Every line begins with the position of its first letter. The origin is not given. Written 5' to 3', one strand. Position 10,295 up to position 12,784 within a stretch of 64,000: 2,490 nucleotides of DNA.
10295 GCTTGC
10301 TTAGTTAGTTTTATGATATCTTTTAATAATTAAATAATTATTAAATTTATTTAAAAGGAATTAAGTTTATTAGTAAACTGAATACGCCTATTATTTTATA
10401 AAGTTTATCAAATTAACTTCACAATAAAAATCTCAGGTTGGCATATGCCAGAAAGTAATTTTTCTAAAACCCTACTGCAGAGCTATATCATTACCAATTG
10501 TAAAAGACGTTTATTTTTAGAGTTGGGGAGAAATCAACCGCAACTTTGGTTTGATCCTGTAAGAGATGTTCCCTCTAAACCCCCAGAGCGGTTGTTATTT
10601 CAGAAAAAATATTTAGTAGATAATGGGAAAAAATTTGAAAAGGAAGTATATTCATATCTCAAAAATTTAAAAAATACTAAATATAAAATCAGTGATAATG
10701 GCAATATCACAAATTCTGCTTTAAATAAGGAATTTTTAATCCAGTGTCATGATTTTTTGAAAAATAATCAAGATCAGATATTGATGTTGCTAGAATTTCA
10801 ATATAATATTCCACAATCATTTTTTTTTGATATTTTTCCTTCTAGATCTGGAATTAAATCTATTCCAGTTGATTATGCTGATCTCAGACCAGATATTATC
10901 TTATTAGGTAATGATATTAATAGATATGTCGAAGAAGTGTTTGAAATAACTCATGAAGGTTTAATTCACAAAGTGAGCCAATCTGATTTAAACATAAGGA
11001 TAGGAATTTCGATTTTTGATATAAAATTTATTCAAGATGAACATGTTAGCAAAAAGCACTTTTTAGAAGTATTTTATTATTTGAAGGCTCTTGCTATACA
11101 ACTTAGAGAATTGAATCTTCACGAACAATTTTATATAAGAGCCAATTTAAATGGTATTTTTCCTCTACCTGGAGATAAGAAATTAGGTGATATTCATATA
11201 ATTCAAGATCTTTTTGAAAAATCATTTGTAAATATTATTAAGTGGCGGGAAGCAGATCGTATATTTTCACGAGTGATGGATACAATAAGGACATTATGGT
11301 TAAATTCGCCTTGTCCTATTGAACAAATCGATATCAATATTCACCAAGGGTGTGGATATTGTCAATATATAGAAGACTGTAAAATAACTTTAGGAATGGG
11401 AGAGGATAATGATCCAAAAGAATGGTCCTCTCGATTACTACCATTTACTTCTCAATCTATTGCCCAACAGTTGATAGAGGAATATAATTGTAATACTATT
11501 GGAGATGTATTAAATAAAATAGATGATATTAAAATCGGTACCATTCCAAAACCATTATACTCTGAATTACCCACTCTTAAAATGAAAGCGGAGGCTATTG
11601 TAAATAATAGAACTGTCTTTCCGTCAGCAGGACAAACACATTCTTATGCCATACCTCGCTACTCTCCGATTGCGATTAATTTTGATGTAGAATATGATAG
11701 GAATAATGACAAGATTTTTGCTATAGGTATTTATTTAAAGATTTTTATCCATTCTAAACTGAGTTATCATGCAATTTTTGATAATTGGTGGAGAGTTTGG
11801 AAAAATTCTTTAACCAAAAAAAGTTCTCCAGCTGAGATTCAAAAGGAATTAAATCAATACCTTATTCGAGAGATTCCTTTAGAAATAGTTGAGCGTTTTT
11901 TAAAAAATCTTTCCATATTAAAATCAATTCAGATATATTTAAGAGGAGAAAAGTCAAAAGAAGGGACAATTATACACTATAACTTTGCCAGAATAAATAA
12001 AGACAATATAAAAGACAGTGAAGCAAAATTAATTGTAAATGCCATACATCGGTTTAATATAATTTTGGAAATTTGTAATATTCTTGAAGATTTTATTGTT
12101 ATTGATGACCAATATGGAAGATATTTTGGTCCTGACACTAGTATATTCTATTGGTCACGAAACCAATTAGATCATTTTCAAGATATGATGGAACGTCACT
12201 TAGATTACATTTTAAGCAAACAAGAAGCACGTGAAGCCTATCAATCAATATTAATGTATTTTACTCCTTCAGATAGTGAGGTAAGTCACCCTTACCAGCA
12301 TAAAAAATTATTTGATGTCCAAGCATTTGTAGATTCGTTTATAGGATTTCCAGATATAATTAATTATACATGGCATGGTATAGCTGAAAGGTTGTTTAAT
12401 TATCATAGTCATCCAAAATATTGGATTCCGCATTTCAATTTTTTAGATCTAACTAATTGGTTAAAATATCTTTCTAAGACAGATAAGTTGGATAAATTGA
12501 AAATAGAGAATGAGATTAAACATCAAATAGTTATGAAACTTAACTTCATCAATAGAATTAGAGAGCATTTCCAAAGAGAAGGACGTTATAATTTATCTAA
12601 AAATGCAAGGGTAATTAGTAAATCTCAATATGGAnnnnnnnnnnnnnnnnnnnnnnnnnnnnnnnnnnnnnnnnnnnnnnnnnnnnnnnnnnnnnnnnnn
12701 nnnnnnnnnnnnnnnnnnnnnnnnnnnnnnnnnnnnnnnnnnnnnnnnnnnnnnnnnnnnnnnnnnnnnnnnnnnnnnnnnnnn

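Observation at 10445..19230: Dna2-like nuclease-helicase in one tight operon with the canonical Mre11 and Rad50: a eukaryote-style end-resection module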

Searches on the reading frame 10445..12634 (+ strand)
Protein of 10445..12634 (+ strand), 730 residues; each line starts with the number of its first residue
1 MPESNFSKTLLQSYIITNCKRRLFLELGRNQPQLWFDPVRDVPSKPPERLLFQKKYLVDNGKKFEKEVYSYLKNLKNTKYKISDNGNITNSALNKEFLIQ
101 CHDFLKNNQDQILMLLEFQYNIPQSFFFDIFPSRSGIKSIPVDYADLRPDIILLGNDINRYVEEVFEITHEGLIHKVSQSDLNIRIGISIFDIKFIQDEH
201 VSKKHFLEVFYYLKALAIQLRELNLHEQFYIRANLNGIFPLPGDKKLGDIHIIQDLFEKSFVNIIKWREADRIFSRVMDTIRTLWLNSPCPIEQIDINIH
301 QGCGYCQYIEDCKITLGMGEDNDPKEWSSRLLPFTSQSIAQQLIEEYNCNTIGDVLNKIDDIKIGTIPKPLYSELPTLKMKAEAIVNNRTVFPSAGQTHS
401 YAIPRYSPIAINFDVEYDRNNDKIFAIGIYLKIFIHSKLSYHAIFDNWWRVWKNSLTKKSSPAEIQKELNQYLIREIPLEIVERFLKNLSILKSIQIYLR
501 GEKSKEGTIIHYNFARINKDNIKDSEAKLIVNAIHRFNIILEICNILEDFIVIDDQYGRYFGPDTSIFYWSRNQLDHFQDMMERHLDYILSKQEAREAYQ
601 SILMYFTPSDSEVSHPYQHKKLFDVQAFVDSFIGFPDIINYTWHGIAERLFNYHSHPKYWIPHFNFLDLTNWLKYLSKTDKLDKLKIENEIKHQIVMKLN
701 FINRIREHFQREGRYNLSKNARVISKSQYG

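Call 53: predict_structure(alignment_id=A5)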
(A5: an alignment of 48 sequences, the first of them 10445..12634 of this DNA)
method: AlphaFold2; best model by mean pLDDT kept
length: 730 residues; sequences in the alignment: 48
mean_pLDDT: 89.4   pTM: 0.83
mean pLDDT of the five models: 89.4, 88.5, 88.2, 87.6, 86.9
residues with pLDDT >= 90: 479; 70-90: 214; 50-70: 24; < 50: 13
segments of 3 or more residues with pLDDT < 50: 612-617, 728-730
pLDDT, mean of each block of 10 residues (from residue 1): 78 89 94 94 79 71 91 96 90 96 94 97 93 83 94 96 95 93 95 87 92 96 96 96 85 95 94 96 95 89 84 90 93 82 92 95 87 90 95 81 90 87 87 94 96 93 97 94 95 91 91 93 87 93 93 78 90 88 89 90 70 49 89 90 93 89 86 89 95 95 95 85 55
secondary structure, 60 per line:
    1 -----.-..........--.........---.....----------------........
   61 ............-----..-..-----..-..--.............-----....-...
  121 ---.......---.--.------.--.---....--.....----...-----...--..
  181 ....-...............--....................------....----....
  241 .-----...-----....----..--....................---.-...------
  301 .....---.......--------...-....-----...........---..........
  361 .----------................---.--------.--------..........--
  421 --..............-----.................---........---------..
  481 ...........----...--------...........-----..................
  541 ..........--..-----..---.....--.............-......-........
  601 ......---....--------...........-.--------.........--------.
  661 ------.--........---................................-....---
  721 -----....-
elements in order (helices of 4 or more, strands of 3 or more residues): H8-17 H20-28 H32-35 H53-72 H95-107 E113-116 E118-120 H124-130 E151-154 H157-161 E166-168 E174-176 H179-184 E186-197 H203-222 E229-232 E237-241 H255-258 H267-286 H301-305 H309-315 H337-347 H352-361 H372-387 E409-418 E423-436 H442-458 H462-469 H479-491 E496-498 E507-517 H523-550 E565-569 H572-584 H586-591 H593-606 H610-613 E622-624 H625-632 H643-651 H670-677 H681-712 H726-729

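Call 55: fold_search(model_id=the predicted structure, library=pdb)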
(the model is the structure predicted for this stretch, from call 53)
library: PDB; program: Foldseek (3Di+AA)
matches with E <= 10: 251; with E <= 0.001: 0
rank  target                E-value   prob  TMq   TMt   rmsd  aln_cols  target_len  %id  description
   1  7pqe_C                1.1e-01  0.04  0.07  0.07  22.8       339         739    7  Structure of SidJ/CaM bound to SdeA in post-catalysis state (released 2021-10-06)
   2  8oyq_B                2.1e-01  0.08  0.07  0.18  17.1       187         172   12  Structure of the Histidine Kinase CheA ATP-Binding domain in complex with compound ODDHK13 (released 2024-05-15)
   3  2dfh                  2.1e-01  0.08  0.08  0.19  19.5       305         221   13  Crystal structure of Tk-RNase HII(1-212)-C (released 2007-03-06)
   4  6oqq_A                2.4e-01  0.03  0.07  0.07  23.2       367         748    6  Legionella pneumophila SidJ/Saccharomyces cerevisiae calmodulin complex (released 2019-05-15)
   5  2aaz_MODEL_1_A        2.8e-01  0.11  0.08  0.16  16.8       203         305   11  Cryptococcus neoformans thymidylate synthase complexed with substrate and an antifolate (released 2005-12-06)
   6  6k4r_A                3.6e-01  0.03  0.07  0.07  22.9       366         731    5  Crystal structure of SidJ-CaM-AMP ternary complex at 3.11 A (released 2019-07-24)
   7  6ozi_A                3.8e-01  0.03  0.04  0.11  24.9       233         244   12  Crystal structure of Ciona intestinalis (Ci) Endonuclease V (D234N) in complex with a 23mer DNA containing an inosine  (released 2019-09-04)
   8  4ckk_A                3.8e-01  0.03  0.06  0.08  36.9       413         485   13  Apo structure of 55 kDa N-terminal domain of E. coli DNA gyrase A subunit (released 2014-03-12)
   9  6s5t_A                4.2e-01  0.02  0.06  0.06  24.4       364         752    7  Legionella pneumophila SidJ-Human calmodulin complex (released 2019-07-24)
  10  6k4k_A                4.5e-01  0.02  0.06  0.06  24.2       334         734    7  Crystal structure of SidJ-CaM binary complex at 2.71 A (released 2019-07-24)
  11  7mir_A                4.7e-01  0.02  0.06  0.06  23.7       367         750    6  Cryo-EM structure of SidJ-SdeA-CaM reaction intermediate complex (released 2021-08-18)
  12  3khx_A                5.0e-01  0.03  0.07  0.09  17.7       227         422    7  Crystal structure of Staphylococcus aureus metallopeptidase (Sapep/DapE) in the apo-form (released 2010-07-07)
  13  2mvb_MODEL_1_A        6.1e-01  0.07  0.06  0.19  16.6       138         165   10  NMR structure of the protein NP_344732.1 from Streptococcus pneumoniae TIGR4 (released 2014-11-05)
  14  6oqq_C                6.1e-01  0.02  0.07  0.07  23.3       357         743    6  Legionella pneumophila SidJ/Saccharomyces cerevisiae calmodulin complex (released 2019-05-15)
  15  3b8p_C                6.5e-01  0.06  0.06  0.16  20.5       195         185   11  Fragment of WzzB, Polysaccharide Co-polymerase from Salmonella Typhimurium (released 2008-01-22)
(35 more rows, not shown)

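Call 68: search_protein_representatives(protein=window:10445-12634:+)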
Query: 730 residues. Proteins with E-value up to 0.001 (for the whole library): 138; up to 1e-10: 106; up to 1e-30: 88. The best 138 are listed.
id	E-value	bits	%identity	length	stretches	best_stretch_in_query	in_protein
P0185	2.5e-291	984.8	59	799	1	1-729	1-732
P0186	1.7e-194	664.6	44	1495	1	4-728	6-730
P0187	1.1e-193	662.0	45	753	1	5-728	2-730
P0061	1.5e-192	658.2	43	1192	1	1-727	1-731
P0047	8.6e-184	629.3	43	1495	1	3-729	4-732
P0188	2.0e-170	585.1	42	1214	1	4-724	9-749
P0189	5.1e-159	547.4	38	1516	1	5-724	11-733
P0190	3.1e-158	544.8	39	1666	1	5-729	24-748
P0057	3.0e-157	541.6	41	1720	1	6-727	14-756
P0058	1.2e-154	533.0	40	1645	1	2-724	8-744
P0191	1.2e-146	506.5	37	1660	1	5-722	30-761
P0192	3.1e-137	475.4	36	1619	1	5-729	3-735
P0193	1.1e-134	466.9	33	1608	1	6-730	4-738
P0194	1.6e-126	440.0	35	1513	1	6-729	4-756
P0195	4.1e-121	422.1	37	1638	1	5-702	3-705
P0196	1.8e-120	420.0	36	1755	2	3-683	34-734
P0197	4.7e-117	408.6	36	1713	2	5-492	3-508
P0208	4.8e-105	369.0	30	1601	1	7-729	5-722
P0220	6.3e-88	312.4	28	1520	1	6-719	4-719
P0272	9.2e-27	110.2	26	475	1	7-458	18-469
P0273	4.2e-25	104.7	27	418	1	6-312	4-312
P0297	4.3e-07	45.1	27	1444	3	7-233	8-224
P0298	9.7e-07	44.0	26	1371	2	5-239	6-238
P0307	4.9e-05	38.3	26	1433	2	142-451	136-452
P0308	7.2e-05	37.8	26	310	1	4-218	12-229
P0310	1.2e-04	37.0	25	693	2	113-428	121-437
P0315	4.7e-04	35.1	29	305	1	7-240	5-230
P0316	6.8e-04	34.6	25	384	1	264-460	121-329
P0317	7.5e-04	34.4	26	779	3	6-233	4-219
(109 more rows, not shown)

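Call 69: search_protein_families(library=pfam, proteins=[P0272, P0273, P0297, P0298, P0307, P0310, P0316, P0317, P0308, P0315], max_evalue=0.01)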
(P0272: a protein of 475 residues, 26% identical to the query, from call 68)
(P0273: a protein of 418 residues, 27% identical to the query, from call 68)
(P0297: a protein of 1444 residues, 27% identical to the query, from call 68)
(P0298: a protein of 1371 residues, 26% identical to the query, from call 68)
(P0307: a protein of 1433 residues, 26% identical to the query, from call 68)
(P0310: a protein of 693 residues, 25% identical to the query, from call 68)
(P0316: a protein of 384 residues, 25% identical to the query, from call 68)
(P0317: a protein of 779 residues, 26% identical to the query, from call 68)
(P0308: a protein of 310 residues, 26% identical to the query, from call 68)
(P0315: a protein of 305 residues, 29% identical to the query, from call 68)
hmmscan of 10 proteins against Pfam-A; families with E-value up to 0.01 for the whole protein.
P0272 (475 aa): 0 families

P0273 (418 aa): 0 families

P0297 (1444 aa): 7 families
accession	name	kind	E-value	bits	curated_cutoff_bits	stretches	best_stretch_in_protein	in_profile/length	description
PF13086.12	AAA_11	-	3.1e-21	76.7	27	2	945-1033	3-93/257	AAA domain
PF13087.12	AAA_12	-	1.7e-18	67.3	27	1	1164-1390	14-193/195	AAA domain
PF13604.12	AAA_30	-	4.1e-10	40.1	27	1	944-1143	2-135/191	AAA domain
PF13245.12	AAA_19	-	4.2e-10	40.4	25.1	1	948-1139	1-132/134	AAA domain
PF13401.12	AAA_22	-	8.5e-08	33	27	1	960-1135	7-125/130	AAA domain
PF00270.35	DEAD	-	0.0029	17.8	26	0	945-1111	1-131/167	DEAD/DEAH box helicase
PF01443.25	Viral_helicase1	-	0.0091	16.3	21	0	1096-1143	58-104/228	Viral superfamily 1 RNA helicase core domain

P0298 (1371 aa): 7 families
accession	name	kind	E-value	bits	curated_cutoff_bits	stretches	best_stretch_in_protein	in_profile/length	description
PF13087.12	AAA_12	-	1.4e-19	70.8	27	1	1116-1328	4-194/195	AAA domain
PF13086.12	AAA_11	-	3.6e-14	53.6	27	1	892-961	4-77/257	AAA domain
PF13245.12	AAA_19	-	2.6e-10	41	25.1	1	894-1097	1-131/134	AAA domain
PF13604.12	AAA_30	-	5e-08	33.3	27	1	891-1103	3-136/191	AAA domain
PF09848.15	SLFN-g3_helicase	-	2.4e-05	24.2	24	1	908-1098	5-130/354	Schlafen group 3, DNA/RNA helicase domain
PF00270.35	DEAD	-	0.0011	19.2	26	0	892-1054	2-133/167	DEAD/DEAH box helicase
PF13401.12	AAA_22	-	0.0065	17.2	27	0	906-1055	7-101/130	AAA domain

P0307 (1433 aa): 9 families
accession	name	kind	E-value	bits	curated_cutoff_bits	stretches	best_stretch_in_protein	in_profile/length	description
PF13087.12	AAA_12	-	1e-18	68.1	27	1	1140-1378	4-193/195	AAA domain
PF13086.12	AAA_11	-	1.8e-16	61.1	27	1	926-992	2-70/257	AAA domain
PF13245.12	AAA_19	-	4.5e-11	43.5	25.1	1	930-1123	1-130/134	AAA domain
PF13604.12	AAA_30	-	1.4e-10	41.7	27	1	926-1127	2-133/191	AAA domain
PF13401.12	AAA_22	-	0.00013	22.7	27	0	941-1119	6-124/130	AAA domain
PF00270.35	DEAD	-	0.00018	21.7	26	0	1036-1096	78-130/167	DEAD/DEAH box helicase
PF02562.22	PhoH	-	0.00089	19.2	27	0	1086-1127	122-163/205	PhoH-like protein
PF04851.21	ResIII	-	0.0067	16.8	22.5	0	1048-1092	89-134/164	Type III restriction enzyme, res subunit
PF13538.12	UvrD_C_2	-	0.0095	16.2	27.4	0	1323-1375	4-51/52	UvrD-like helicase C-terminal domain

P0310 (693 aa): 0 families

P0316 (384 aa): 0 families

P0317 (779 aa): 0 families

P0308 (310 aa): 0 families

P0315 (305 aa): 0 families

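Call 73: list_cluster_members(proteins=[P0297, P0298, P0307, P0272, P0310, P0317, P0193, P0208, P0220])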
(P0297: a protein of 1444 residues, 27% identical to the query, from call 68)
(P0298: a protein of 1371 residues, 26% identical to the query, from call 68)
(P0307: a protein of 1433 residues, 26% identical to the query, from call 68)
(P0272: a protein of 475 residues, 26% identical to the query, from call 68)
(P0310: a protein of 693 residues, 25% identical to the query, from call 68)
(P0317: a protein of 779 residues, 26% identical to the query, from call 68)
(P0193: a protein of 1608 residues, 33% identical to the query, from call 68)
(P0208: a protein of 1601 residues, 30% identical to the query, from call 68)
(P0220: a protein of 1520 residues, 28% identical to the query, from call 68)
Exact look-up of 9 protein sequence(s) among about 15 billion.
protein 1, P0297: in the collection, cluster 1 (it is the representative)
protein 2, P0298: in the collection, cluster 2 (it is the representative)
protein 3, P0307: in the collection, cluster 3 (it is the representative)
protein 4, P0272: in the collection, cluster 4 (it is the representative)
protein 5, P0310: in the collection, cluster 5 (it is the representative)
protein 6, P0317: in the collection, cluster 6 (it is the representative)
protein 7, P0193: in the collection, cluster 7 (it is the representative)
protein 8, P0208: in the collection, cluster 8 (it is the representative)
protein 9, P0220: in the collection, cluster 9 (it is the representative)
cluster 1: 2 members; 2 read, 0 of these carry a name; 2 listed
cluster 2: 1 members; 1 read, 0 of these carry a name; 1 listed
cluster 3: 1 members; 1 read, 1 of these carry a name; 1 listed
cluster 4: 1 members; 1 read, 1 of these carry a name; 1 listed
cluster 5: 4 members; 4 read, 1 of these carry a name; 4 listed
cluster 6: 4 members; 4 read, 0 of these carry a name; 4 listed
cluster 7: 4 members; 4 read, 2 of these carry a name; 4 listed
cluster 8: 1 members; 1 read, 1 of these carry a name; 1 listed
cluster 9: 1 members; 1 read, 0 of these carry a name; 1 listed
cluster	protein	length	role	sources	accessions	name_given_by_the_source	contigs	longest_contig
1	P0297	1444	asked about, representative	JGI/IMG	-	-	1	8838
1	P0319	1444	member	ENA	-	-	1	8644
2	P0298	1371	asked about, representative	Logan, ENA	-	-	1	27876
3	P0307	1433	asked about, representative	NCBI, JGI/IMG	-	DNA replication ATP-dependent helicase Dna2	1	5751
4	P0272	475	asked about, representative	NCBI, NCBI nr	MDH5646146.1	MAG: hypothetical protein OEZ01_09075, partial [Candidatus Heimdallarchaeota archaeon] | hypothetical protein [Candidatus Heimdallarchaeota archaeon]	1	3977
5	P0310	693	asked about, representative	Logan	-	-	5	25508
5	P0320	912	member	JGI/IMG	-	DNA replication ATP-dependent helicase Dna2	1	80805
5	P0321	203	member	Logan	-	-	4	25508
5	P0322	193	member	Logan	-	-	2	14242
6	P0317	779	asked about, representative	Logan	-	-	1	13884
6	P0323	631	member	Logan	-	-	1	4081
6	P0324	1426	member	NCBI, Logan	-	-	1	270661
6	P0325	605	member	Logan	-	-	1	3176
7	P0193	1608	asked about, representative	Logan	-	-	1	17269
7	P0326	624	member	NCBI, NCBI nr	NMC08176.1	MAG: AAA family ATPase, partial [Candidatus Lokiarchaeota archaeon] | AAA family ATPase [Candidatus Lokiarchaeota archaeon]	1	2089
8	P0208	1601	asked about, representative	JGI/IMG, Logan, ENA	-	hypothetical protein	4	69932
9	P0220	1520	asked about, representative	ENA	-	-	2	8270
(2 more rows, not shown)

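Call 90: fold_search(model_id=the predicted structure, library=viral)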
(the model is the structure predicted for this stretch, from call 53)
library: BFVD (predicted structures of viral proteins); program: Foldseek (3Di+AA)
matches with E <= 10: 443; with E <= 0.001: 1
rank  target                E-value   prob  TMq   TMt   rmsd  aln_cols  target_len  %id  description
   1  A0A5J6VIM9            1.1e-06  1.00  0.27  0.37  14.5       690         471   12  RNase_H superfamily protein [Megaviridae environmental sample]
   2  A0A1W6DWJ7            4.6e-03  0.95  0.20  0.37  13.4       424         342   11  (no name in the UniProt tables at hand)
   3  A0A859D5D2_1          3.8e-02  0.09  0.10  0.08  28.7       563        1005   12  RNA-directed RNA polymerase L [Ubmeje virus]
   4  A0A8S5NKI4            1.4e-01  0.30  0.15  0.33  11.5       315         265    9  PD-(D/E)XK nuclease superfamily protein [Siphoviridae sp. ctK0l2]
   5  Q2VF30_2              1.4e-01  0.03  0.05  0.04  21.9       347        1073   10  (no name in the UniProt tables at hand)
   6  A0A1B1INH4            2.4e-01  0.54  0.12  0.24   5.5       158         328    9  (no name in the UniProt tables at hand)
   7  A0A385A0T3            2.9e-01  0.10  0.08  0.20  11.1       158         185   11  (no name in the UniProt tables at hand)
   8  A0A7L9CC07            2.9e-01  0.06  0.07  0.08  19.9       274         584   10  HSP70h [Olivavirus actinidiae]
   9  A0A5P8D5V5            3.0e-01  0.09  0.07  0.15  18.1       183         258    7  LAGLIDADG endonuclease [Gordonia phage Keitabear]
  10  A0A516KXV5            3.0e-01  0.08  0.07  0.19  12.0       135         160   18  (no name in the UniProt tables at hand)
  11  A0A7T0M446            3.5e-01  0.03  0.07  0.04  24.8       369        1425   13  RNA-directed RNA polymerase L (Fragment) [Megalopteran phenui-related virus OKIAV286]
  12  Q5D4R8                4.4e-01  0.12  0.12  0.19  16.6       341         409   10  uL24 [anatid alphaherpesvirus 1]
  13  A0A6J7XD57            4.4e-01  0.09  0.07  0.24  19.0       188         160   11  Uncharacterized protein [uncultured Caudovirales phage]
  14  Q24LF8                4.6e-01  0.09  0.07  0.28  16.7       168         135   14  Uncharacterized protein [Clostridium phage phiCD119 (strain Clostridium difficile/United States/Govind/2006)]
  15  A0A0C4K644            4.8e-01  0.06  0.08  0.07  16.1       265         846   11  (no name in the UniProt tables at hand)
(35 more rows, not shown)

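Call 95: find_encoding_contigs(protein=P0324, flank=8000, max_places=2)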
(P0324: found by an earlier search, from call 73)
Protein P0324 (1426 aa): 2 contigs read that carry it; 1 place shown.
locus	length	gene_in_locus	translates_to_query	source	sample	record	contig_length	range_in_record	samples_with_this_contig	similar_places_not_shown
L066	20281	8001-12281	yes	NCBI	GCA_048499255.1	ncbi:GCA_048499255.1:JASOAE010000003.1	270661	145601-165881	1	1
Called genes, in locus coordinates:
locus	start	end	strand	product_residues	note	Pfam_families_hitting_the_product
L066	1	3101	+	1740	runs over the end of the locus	PF13173:AAA_14 (faint), PF25199:nSTAND_NTPase5, PF20720:nSTAND3 (weak)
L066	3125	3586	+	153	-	-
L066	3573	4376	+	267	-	-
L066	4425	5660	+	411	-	-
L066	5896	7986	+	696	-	PF01555:N6_N4_Mtase (faint)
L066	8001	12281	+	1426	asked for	PF13086:AAA_11, PF13245:AAA_19, PF13401:AAA_22 (faint), PF13086:AAA_11, PF13604:AAA_30 (weak), PF13087:AAA_12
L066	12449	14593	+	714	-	PF05016:ParE_toxin (weak), PF00580:UvrD-helicase, PF01443:Viral_helicase1 (faint), PF13245:AAA_19 (weak), PF13538:UvrD_C_2 (faint), PF13361:UvrD_C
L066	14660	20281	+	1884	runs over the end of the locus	PF00270:DEAD, PF00271:Helicase_C, PF09369:MZB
